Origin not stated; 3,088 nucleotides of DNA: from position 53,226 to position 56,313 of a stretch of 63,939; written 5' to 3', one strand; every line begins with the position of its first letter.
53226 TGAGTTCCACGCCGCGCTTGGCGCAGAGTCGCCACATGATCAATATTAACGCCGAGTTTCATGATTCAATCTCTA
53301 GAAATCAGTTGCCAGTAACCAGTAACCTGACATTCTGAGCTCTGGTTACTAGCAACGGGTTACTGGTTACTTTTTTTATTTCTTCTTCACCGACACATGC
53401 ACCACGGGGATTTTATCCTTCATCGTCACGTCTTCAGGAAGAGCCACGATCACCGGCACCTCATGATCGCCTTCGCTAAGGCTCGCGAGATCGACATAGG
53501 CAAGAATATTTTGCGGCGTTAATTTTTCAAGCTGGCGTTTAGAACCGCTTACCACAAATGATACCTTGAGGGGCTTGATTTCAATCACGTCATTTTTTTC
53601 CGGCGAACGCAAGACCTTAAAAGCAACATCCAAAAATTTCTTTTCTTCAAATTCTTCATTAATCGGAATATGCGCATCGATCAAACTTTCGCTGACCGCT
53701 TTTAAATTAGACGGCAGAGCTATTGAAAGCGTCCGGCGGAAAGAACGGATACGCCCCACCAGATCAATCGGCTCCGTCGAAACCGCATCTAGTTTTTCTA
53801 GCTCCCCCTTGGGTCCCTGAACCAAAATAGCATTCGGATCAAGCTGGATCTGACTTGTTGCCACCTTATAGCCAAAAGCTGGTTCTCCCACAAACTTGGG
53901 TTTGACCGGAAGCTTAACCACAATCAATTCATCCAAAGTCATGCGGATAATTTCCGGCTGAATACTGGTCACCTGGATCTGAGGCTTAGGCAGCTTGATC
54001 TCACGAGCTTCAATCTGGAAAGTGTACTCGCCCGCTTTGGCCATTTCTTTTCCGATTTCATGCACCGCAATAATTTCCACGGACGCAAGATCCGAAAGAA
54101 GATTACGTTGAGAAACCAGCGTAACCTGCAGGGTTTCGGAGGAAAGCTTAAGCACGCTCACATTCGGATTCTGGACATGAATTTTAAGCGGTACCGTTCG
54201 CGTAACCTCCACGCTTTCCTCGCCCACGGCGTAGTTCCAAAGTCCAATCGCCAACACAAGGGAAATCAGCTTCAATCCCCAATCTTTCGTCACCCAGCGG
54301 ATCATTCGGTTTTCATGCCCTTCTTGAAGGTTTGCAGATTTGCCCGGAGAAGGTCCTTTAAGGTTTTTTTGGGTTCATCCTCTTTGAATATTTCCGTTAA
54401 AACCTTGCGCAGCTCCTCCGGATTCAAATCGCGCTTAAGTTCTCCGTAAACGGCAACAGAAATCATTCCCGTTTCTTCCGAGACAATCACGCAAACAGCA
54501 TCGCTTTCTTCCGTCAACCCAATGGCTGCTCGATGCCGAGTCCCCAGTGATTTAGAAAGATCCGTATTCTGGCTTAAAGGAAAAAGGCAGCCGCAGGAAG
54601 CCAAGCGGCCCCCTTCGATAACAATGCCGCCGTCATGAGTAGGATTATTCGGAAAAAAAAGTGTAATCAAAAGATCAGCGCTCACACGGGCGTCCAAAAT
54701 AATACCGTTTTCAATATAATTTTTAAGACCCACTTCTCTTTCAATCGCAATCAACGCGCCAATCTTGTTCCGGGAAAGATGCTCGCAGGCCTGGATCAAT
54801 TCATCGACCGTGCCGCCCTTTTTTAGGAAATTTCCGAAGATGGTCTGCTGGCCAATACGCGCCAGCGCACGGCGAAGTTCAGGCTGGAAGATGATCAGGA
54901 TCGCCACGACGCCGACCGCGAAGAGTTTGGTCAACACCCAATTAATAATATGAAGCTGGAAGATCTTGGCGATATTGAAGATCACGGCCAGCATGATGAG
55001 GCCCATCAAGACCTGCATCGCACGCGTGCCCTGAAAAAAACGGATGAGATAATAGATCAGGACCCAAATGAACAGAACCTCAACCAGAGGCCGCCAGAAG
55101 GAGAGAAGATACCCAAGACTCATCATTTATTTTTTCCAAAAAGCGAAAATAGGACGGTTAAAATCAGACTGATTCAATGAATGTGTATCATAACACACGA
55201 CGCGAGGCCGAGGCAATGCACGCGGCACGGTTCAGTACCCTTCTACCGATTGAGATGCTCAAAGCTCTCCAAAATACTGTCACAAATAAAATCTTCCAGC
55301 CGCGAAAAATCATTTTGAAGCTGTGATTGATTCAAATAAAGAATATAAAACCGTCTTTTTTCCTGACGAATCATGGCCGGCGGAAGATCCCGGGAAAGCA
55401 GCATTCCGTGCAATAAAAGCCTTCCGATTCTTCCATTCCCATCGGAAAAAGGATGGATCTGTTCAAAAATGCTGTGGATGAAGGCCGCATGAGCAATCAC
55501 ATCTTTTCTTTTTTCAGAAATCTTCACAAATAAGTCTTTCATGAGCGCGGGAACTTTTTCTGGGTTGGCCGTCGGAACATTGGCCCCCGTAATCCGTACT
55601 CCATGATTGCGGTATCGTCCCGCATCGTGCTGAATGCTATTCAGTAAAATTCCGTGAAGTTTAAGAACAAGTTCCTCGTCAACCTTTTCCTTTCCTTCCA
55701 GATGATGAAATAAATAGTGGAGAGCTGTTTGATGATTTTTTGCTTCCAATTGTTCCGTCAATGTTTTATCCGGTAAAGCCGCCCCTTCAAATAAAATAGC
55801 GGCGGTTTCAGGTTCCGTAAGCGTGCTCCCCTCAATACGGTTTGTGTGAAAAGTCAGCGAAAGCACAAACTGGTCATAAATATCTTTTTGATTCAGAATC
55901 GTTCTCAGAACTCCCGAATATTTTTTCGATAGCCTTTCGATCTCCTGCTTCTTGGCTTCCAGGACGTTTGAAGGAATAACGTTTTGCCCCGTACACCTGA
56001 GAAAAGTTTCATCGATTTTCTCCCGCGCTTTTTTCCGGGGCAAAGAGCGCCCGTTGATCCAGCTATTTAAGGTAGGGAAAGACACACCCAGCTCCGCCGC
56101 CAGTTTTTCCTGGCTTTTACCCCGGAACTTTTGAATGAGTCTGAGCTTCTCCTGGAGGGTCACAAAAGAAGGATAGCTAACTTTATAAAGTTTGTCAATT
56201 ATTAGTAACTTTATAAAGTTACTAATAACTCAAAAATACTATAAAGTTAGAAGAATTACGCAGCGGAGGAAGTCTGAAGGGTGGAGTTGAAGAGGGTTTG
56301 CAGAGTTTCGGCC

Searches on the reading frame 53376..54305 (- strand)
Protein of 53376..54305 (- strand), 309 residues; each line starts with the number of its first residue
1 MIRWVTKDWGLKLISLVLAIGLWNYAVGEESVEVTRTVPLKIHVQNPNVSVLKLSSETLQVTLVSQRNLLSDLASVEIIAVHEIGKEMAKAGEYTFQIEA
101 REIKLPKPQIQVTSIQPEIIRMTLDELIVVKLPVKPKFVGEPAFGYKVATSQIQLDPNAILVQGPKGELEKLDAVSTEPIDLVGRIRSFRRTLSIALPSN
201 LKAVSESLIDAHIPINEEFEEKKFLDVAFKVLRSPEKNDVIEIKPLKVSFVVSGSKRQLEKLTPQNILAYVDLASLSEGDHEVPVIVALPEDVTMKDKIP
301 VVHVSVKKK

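Call 12: search_protein_families(library=pfam, proteins=[window:53376-54305:-], max_evalue=0.001)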
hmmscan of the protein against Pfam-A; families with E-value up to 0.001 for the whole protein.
window:53376-54305:- (309 aa): 1 family
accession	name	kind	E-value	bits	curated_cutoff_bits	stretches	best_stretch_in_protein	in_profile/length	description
PF07949.17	YbbR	-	2.1e-14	54.1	22.3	1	133-206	2-74/81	YbbR-like protein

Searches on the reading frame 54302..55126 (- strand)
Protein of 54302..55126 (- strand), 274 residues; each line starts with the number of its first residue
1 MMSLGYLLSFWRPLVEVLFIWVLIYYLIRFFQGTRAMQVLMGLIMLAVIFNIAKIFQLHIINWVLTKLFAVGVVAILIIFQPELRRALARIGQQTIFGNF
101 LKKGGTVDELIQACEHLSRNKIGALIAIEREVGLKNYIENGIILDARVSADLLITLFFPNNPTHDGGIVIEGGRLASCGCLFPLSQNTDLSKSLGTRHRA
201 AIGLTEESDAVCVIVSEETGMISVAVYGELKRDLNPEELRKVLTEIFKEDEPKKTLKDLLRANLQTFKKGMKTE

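Call 12: search_protein_families(library=pfam, proteins=[window:54302-55126:-], max_evalue=0.001)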
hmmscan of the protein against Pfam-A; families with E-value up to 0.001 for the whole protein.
window:54302-55126:- (274 aa): 2 families
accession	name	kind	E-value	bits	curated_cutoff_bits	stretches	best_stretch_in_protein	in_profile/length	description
PF02457.21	DAC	-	7.7e-42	142.1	27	1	112-229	2-118/119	DisA bacterial checkpoint controller nucleotide-binding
PF19293.4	CdaA_N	-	7.5e-09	36.1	23.8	1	14-83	10-80/81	CdaA N-terminal transmembrane domain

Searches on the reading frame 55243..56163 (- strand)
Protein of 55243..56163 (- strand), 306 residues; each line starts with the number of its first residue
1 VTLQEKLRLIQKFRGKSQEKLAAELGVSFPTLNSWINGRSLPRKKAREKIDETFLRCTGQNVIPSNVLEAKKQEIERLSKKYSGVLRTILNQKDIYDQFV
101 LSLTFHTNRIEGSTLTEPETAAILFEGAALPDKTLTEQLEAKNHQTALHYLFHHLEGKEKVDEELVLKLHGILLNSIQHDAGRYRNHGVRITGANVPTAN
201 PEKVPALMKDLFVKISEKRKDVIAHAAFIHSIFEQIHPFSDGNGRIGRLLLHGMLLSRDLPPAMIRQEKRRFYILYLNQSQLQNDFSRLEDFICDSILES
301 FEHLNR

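Call 12: search_protein_families(library=pfam, proteins=[window:55243-56163:-], max_evalue=0.001)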
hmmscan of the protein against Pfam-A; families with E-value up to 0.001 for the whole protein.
window:55243-56163:- (306 aa): 3 families
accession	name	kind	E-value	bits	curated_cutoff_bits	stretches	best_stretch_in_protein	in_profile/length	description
PF02661.23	Fic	-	1.7e-21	77.3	24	1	161-254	2-92/93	Fic/DOC family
PF01381.28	HTH_3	-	1.1e-06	28.9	23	1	14-44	8-38/55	Helix-turn-helix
PF13384.12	HTH_23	-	0.00047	20.3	24.6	0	3-37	4-39/50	Homeodomain-like domain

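Call 13: find_encoding_contigs(protein=window:55243-56163:-, flank=10000, max_places=6)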
Protein window:55243-56163:- (306 aa): 2 contigs read that carry it; 2 places shown.
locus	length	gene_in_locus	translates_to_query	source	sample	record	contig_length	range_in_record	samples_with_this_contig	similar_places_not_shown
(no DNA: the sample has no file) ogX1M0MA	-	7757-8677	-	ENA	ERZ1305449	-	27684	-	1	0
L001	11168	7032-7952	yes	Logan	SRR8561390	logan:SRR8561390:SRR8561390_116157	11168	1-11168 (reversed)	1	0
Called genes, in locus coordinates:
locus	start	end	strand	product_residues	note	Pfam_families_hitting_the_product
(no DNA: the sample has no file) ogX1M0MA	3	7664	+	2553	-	?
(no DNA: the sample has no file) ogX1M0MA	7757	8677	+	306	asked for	PF01381:HTH_3 (weak), PF02661:Fic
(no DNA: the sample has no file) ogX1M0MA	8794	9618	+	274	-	PF19293:CdaA_N, PF02457:DAC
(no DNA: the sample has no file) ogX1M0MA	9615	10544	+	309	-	PF07949:YbbR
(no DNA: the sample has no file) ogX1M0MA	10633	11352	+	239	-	PF03740:PdxJ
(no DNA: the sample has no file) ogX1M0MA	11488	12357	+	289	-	PF01256:Carb_kinase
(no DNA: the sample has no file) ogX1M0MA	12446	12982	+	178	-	-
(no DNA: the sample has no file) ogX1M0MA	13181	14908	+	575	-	PF02446:Glyco_hydro_77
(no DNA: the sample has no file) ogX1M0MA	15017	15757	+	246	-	PF13462:Thioredoxin_4, PF01323:DSBA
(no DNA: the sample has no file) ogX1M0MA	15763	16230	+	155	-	PF07291:MauE, PF07681:DoxX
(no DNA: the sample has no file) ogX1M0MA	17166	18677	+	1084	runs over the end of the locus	-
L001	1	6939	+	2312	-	?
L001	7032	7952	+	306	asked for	PF01381:HTH_3 (weak), PF02661:Fic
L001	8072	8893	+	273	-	PF19293:CdaA_N, PF02457:DAC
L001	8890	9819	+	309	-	PF07949:YbbR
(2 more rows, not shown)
